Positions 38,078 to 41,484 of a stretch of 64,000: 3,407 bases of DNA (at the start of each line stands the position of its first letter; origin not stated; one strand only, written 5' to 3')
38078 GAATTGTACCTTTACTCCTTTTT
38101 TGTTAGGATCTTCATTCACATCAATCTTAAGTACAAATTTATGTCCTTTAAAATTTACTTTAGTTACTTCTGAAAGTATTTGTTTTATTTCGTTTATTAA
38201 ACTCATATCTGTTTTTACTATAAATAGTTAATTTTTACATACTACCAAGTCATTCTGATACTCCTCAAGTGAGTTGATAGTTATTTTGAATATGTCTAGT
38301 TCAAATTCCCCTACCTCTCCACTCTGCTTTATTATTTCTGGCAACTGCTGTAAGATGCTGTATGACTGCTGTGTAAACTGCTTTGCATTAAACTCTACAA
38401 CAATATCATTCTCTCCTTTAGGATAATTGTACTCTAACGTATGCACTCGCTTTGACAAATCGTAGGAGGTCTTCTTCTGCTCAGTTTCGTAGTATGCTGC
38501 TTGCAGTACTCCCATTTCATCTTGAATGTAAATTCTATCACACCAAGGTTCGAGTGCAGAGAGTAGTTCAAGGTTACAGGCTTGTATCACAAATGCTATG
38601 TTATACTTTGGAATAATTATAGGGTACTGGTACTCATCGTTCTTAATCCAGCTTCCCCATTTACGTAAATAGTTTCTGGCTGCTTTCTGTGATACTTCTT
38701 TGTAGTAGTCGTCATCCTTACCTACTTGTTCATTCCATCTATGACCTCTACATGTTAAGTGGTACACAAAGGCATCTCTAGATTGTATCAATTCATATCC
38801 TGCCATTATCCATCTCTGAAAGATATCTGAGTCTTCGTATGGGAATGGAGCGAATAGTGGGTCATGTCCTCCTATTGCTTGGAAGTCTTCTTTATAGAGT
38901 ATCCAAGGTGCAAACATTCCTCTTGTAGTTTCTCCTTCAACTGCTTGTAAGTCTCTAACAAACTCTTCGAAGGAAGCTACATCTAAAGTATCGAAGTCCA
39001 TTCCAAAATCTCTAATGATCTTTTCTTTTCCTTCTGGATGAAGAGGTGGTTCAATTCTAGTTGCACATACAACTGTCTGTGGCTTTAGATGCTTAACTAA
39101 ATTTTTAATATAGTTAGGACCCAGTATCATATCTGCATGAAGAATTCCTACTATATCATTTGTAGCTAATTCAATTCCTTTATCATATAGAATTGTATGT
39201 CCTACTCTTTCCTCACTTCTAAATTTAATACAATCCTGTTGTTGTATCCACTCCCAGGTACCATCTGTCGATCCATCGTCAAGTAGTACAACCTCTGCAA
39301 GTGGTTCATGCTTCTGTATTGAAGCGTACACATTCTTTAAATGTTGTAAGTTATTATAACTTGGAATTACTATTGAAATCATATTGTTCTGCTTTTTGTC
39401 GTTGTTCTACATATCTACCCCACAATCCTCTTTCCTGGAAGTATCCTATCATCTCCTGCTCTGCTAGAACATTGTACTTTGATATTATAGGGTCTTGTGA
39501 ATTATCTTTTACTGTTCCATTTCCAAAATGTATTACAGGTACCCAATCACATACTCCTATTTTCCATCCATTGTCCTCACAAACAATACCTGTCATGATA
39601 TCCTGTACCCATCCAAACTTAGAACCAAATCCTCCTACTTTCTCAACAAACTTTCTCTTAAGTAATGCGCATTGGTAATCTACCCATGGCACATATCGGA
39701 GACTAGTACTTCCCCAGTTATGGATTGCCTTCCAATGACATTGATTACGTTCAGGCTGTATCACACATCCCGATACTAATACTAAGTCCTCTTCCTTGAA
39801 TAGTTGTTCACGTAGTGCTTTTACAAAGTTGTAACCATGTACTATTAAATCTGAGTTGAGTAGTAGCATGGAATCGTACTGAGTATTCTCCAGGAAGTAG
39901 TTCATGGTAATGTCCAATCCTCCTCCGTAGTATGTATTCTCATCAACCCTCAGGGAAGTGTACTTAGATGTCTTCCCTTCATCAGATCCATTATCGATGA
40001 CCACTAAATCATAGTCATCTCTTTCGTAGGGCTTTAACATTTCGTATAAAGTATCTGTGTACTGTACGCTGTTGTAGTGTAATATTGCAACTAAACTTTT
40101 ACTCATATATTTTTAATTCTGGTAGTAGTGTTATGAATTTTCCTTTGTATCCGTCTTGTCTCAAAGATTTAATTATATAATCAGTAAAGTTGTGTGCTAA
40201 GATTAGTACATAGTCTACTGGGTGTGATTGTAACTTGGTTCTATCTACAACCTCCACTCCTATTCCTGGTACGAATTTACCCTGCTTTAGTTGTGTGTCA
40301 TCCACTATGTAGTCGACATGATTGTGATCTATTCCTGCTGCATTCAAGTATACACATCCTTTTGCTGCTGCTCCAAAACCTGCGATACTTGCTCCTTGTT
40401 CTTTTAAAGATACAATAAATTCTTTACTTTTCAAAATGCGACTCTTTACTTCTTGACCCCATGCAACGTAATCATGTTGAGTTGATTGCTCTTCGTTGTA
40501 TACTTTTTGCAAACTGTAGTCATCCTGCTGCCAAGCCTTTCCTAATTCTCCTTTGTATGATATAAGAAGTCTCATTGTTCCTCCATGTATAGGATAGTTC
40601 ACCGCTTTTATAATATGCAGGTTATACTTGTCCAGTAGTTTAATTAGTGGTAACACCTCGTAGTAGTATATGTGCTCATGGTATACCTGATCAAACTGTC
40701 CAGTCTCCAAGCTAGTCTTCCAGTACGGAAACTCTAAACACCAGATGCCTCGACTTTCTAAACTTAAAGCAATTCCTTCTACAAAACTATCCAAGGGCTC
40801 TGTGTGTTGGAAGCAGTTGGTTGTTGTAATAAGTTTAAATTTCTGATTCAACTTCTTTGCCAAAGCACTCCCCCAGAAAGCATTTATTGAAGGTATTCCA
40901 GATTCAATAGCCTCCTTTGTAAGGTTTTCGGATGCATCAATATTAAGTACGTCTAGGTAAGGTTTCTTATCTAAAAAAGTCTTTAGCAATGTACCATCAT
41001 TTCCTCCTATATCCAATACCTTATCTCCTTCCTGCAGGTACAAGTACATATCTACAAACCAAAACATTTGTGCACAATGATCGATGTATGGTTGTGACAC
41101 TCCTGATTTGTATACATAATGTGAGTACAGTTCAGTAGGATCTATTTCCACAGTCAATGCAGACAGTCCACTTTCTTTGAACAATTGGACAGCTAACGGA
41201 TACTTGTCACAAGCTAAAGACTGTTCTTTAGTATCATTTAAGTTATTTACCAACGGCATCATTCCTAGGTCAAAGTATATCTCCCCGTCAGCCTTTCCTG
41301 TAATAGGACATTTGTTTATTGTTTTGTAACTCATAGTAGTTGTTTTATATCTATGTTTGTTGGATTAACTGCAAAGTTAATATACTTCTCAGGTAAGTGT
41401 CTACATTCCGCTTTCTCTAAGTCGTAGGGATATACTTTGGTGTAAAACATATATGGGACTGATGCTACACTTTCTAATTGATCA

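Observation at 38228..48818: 10.6-kb glycosylation island: ~6 GT-A and 2 GT-B glycosyltransferases, two SAM methyltransferases (one Zn-ribbon C-methyltransferase type) and a hexapeptide acyltransferase inside a lytic-type phage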

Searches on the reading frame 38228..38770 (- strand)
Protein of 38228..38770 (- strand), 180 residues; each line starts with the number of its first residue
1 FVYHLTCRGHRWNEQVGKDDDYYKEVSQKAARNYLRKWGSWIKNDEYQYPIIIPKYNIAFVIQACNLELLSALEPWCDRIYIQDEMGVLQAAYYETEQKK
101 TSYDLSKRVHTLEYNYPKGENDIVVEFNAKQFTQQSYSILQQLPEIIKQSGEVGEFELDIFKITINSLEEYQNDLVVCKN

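Call 83: search_protein_families(library=pfam, proteins=[window:38228-38770:-], max_evalue=5)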
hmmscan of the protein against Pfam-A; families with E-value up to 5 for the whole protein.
window:38228-38770:- (180 aa): 2 families
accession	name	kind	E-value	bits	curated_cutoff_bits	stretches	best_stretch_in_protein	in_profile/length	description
PF13648.12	Lipocalin_4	-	0.066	14.5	22.4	1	101-175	15-77/89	Lipocalin-like domain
PF07315.17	DUF1462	-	0.17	12.6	25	0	23-53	42-72/93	Protein of unknown function (DUF1462)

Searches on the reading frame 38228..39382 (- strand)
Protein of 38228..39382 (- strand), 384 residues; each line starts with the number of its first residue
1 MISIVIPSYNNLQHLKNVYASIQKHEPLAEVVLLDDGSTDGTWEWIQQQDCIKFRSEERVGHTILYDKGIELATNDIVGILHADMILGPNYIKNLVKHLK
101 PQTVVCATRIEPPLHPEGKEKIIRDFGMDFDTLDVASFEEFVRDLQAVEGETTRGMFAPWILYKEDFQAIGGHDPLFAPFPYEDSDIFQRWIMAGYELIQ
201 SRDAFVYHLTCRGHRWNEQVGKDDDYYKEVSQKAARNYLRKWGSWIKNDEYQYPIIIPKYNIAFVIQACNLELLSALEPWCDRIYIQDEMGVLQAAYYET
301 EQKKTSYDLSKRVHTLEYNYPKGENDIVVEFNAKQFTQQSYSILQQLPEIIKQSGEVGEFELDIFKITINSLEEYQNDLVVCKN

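Call 3: search_protein_families(library=pfam, proteins=[window:38228-39382:-], max_evalue=0.01)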
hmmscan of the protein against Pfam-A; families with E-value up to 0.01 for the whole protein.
window:38228-39382:- (384 aa): 4 families
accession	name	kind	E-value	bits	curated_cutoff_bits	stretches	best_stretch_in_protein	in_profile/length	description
PF00535.33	Glycos_transf_2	-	4.3e-21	76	23.3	1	3-114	1-120/168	Glycosyl transferase family 2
PF13641.12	Glyco_tranf_2_3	-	1e-06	29.4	27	1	2-209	3-212/230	Glycosyltransferase like family 2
PF02709.20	Glyco_transf_7C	-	0.00014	21.9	23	1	161-198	25-62/78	N-terminal domain of galactosyltransferase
PF10111.15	Glyco_tranf_2_2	-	0.0019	18.2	27.3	1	3-198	1-206/276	Glycosyltransferase like family 2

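Call 10: search_protein_families(library=ncbifam, proteins=[window:38228-39382:-], max_evalue=0.01)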
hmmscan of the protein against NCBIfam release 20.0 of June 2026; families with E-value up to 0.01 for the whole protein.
window:38228-39382:- (384 aa): 14 families
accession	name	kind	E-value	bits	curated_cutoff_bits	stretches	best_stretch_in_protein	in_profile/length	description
NF041875.1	EPS_EpsD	equivalog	6.4e-15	55.4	370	1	2-216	1-216/325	exopolysaccharide biosynthesis glycosyltransferase EpsD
TIGR04283.1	glyco_like_mftF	equivalog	8.2e-15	55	182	1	2-103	1-101/221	TIGR04283 family arsenosugar biosynthesis glycosyltransferase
TIGR03937.1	PgaC_IcaA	equivalog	6.8e-10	38.5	422.3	1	1-109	46-160/407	poly-beta-1,6-N-acetyl-D-glucosamine synthase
TIGR03965.1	mycofact_glyco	equivalog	8.7e-10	38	280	1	2-208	76-280/467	mycofactocin biosynthesis glycosyltransferase MftF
NF007482.0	PRK10073.1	equivalog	1.9e-07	30.4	423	1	2-97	8-108/334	glycosyltransferase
NF038302.1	EPS_HpsE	equivalog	9.8e-06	24.7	300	1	2-112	3-126/307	hormogonium polysaccharide biosynthesis glycosyltransferase HpsE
NF047588.1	GlcsyltransPgfSStrep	equivalog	6.7e-05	22.3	500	1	2-102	3-113/308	glycosyltransferase PgfS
NF047683.1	TeichurnBiosyTuaG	equivalog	0.00011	22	400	1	2-89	8-101/252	teichuronic acid biosynthesis protein TuaG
NF041394.1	GtaseAglG_Halo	equivalog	0.00019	20.8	440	1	3-108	4-116/304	glucosyl-dolichyl phosphate glucuronosyltransferase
NF058614.1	PPMAGASynPpgS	equivalog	0.00039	19.9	370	1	4-74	4-72/226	polyprenyl-phospho-N-acetylgalactosaminyl synthase PpgS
NF010496.0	PRK13915.1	equivalog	0.0027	16.8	262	1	2-86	33-128/307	glucosyl-3-phosphoglycerate synthase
TIGR04009.1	wcaE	equivalog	0.0037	16.6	369.2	1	1-99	2-106/248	colanic acid biosynthesis glycosyltransferase WcaE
NF050050.1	ProtGlycPglI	equivalog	0.0062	15.9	500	1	2-100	4-109/306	GalNAc(5)-diNAcBac-PP-undecaprenol beta-1,3-glucosyltransferase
TIGR04182.1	glyco_TIGR04182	equivalog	0.0095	15.3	325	0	2-99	2-97/293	S-layer glycoprotein N-glycosyltransferase AglJ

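Call 11: search_protein_families(library=phrogs, proteins=[window:38228-39382:-], max_evalue=0.001)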
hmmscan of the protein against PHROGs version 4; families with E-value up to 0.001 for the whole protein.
window:38228-39382:- (384 aa): 2 families
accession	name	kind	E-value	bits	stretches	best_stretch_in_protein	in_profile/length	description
phrog_841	-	moron, auxiliary metabolic gene and host takeover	3.7e-11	44.1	1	2-141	4-154/309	GtrB-like O-antigen conversion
phrog_1579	-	moron, auxiliary metabolic gene and host takeover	0.00051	20.2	0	2-63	22-76/482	glycosyltransferase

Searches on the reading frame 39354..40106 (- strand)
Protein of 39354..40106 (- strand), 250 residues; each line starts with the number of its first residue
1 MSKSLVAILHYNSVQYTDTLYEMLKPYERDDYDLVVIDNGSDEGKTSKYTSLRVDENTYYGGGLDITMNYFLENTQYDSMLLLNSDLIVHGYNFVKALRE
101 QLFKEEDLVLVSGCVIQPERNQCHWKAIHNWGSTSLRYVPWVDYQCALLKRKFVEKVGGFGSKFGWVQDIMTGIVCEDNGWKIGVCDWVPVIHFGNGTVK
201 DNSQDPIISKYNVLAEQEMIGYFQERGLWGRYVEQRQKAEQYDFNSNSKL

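Call 3: search_protein_families(library=pfam, proteins=[window:39354-40106:-], max_evalue=0.01)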
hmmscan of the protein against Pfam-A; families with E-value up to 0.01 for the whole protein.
window:39354-40106:- (250 aa): 1 family
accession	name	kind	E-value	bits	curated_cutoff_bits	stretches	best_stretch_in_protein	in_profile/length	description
PF00535.33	Glycos_transf_2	-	0.00013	22.3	23.3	1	6-128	2-130/168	Glycosyl transferase family 2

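Call 10: search_protein_families(library=ncbifam, proteins=[window:39354-40106:-], max_evalue=0.01)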
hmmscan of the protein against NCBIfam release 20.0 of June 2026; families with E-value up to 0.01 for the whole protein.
window:39354-40106:- (250 aa): 2 families
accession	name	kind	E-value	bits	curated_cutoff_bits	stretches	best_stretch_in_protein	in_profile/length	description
TIGR04283.1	glyco_like_mftF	equivalog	0.0026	17.4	182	1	11-169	8-162/221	TIGR04283 family arsenosugar biosynthesis glycosyltransferase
NF041875.1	EPS_EpsD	equivalog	0.0035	16.8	370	0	11-183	8-196/325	exopolysaccharide biosynthesis glycosyltransferase EpsD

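Call 11: search_protein_families(library=phrogs, proteins=[window:39354-40106:-], max_evalue=0.001)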
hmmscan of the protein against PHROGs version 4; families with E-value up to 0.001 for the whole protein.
window:39354-40106:- (250 aa): 1 family
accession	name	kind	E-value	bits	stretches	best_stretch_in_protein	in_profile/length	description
phrog_2456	-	moron, auxiliary metabolic gene and host takeover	6.4e-06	26.9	0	6-47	7-46/239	glycosyltransferase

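Call 83: search_protein_families(library=pfam, proteins=[window:39354-40106:-], max_evalue=5)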
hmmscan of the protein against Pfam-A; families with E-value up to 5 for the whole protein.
window:39354-40106:- (250 aa): 1 family
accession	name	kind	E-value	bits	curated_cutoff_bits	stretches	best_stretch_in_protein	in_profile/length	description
PF00535.33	Glycos_transf_2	-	0.00013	22.3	23.3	1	6-128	2-130/168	Glycosyl transferase family 2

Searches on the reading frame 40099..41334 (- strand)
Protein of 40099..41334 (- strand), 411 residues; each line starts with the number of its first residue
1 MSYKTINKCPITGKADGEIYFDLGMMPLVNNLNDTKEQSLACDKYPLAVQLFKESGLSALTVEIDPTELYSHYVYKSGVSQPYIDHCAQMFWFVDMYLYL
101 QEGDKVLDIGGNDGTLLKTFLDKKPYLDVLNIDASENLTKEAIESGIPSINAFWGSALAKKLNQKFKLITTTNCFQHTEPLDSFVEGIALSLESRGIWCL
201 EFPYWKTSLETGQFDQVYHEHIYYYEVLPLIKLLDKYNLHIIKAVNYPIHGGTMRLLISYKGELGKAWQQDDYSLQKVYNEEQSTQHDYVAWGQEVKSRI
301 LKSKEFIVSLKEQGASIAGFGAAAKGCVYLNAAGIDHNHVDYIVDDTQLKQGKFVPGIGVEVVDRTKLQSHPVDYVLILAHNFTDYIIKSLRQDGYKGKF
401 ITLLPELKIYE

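Call 3: search_protein_families(library=pfam, proteins=[window:40099-41334:-], max_evalue=0.01)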
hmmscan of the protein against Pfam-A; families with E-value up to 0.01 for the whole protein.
window:40099-41334:- (411 aa): 6 families
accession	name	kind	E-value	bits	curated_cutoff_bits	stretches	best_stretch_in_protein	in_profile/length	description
PF08484.17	Methyltransf_14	-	2.8e-29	102.4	23.5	1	248-405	1-160/160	C-methyltransferase C-terminal domain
PF13489.12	Methyltransf_23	-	1.5e-10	41.5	27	1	99-243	19-163/164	Methyltransferase domain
PF08242.18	Methyltransf_12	-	3.6e-06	28.1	30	1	107-196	1-96/98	Methyltransferase domain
PF08421.16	Methyltransf_13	-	5.6e-05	23.7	31.3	1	9-70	1-62/62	Putative zinc binding domain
PF07021.18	MetW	-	6.3e-05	23.1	21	1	99-209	10-119/193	Methionine biosynthesis protein MetW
PF13649.12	Methyltransf_25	-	0.0009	20.3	27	1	106-193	1-94/97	Methyltransferase domain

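Call 10: search_protein_families(library=ncbifam, proteins=[window:40099-41334:-], max_evalue=0.01)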
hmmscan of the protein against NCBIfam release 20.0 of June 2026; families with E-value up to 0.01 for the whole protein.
window:40099-41334:- (411 aa): 2 families
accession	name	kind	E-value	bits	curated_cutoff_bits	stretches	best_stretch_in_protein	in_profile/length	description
TIGR02081.1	metW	equivalog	5.2e-05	22.9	189.5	1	99-187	10-97/194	methionine biosynthesis protein MetW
TIGR02072.1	BioC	equivalog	0.0015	18.4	184.95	1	101-200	33-132/244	malonyl-ACP O-methyltransferase BioC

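Call 11: search_protein_families(library=phrogs, proteins=[window:40099-41334:-], max_evalue=0.001)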
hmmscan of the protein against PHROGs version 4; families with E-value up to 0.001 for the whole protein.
window:40099-41334:- (411 aa): 0 families

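Call 41: search_solved_structures(query=window:40099-41334:-, max_evalue=0.001)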
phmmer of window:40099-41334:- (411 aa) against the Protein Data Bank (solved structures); distinct sequences matched with E-value up to 0.001: 10.
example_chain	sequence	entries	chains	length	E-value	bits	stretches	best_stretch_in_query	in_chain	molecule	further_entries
4rv9_A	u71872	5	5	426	1.8e-44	155.7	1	5-389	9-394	D-mycarose 3-C-methyltransferase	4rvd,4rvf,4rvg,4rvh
3ndi_A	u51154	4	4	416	4.2e-26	95.2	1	9-409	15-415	Methyltransferase | TcaB9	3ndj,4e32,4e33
4e2y_A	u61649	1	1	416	1.1e-25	93.8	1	9-409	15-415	TcaB9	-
4e31_A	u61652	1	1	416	1.2e-25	93.8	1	9-409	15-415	TcaB9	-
4e2x_A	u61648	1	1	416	1.5e-25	93.4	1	9-409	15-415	TcaB9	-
4e2w_A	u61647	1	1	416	3.9e-25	92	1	9-409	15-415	TcaB9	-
4e2z_A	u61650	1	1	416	4e-25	92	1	9-409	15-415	TcaB9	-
4e30_A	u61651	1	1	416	1e-24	90.6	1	9-409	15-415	TcaB9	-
5t64_A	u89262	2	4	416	5.4e-24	88.2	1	8-409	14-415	Sugar 3-C-methyl transferase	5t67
5t6b_A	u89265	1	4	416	4.7e-23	85.2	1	8-409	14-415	Sugar 3-C-methyl transferase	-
